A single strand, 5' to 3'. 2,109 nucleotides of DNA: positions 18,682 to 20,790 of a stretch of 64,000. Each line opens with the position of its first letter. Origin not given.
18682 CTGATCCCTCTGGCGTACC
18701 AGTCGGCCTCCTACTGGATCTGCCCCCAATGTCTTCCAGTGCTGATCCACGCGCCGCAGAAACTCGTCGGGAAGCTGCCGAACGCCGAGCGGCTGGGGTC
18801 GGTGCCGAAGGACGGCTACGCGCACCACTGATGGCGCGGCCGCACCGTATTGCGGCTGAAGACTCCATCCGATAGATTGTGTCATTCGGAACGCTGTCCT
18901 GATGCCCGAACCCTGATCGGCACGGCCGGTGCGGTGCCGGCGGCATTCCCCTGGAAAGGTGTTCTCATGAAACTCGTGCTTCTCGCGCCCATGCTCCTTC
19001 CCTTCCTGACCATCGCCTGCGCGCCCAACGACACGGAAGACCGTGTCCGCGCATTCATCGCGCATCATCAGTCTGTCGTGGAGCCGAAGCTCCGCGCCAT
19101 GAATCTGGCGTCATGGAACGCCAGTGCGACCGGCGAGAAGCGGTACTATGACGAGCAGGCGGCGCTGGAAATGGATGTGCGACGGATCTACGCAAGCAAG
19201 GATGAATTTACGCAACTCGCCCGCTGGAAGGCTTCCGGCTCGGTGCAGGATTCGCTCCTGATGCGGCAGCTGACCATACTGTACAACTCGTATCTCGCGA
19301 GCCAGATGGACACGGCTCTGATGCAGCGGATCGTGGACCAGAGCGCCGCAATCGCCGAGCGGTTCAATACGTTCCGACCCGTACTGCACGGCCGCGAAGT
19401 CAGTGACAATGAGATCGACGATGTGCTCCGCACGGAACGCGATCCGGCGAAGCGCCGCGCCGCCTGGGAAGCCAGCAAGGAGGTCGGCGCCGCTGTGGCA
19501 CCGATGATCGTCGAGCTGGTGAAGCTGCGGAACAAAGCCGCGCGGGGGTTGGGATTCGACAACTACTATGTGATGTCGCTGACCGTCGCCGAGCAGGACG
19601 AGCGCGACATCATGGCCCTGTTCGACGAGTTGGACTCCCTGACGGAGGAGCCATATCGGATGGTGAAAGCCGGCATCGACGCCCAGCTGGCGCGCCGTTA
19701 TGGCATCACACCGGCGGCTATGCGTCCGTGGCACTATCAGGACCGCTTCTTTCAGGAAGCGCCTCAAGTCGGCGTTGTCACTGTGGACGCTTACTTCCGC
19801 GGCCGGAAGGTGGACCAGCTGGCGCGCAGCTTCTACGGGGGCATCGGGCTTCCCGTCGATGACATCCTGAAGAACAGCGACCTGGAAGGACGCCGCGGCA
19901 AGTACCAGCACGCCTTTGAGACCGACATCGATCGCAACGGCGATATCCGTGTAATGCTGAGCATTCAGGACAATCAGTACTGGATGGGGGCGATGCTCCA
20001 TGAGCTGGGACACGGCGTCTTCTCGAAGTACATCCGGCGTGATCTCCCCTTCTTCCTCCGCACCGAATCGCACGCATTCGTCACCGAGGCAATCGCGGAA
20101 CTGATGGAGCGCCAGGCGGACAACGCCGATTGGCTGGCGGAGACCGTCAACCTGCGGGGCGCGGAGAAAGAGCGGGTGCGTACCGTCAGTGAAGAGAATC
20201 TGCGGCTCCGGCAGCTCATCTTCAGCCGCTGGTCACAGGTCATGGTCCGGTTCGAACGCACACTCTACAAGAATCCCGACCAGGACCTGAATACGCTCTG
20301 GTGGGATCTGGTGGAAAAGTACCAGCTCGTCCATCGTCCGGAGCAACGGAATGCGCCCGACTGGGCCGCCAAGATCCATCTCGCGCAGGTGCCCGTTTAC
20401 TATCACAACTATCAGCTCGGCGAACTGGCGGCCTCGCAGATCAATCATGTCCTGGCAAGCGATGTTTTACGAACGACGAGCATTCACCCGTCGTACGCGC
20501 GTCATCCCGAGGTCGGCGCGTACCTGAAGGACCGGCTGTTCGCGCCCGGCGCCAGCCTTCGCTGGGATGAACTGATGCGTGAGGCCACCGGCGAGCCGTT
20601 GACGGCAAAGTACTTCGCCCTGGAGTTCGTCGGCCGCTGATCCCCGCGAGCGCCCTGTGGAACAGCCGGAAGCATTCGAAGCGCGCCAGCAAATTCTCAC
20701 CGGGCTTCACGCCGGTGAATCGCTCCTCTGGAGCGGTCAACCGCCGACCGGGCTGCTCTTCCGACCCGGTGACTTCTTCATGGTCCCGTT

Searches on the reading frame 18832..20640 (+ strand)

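Call 50: search_protein_families(library=pfam, proteins=[window:18832-20640:+])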
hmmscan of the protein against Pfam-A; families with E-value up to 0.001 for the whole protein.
window:18832-20640:+ (602 aa): 3 families
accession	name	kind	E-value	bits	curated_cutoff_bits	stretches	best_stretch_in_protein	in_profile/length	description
PF01401.24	Peptidase_M2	-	7.3e-24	84.8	23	2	67-291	2-225/581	Angiotensin-converting enzyme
PF01432.26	Peptidase_M3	-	5.8e-13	49.4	27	1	350-596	190-452/457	Peptidase family M3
PF02074.21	Peptidase_M32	-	4.7e-10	39.1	25.1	1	523-595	410-481/489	Carboxypeptidase Taq (M32) metallopeptidase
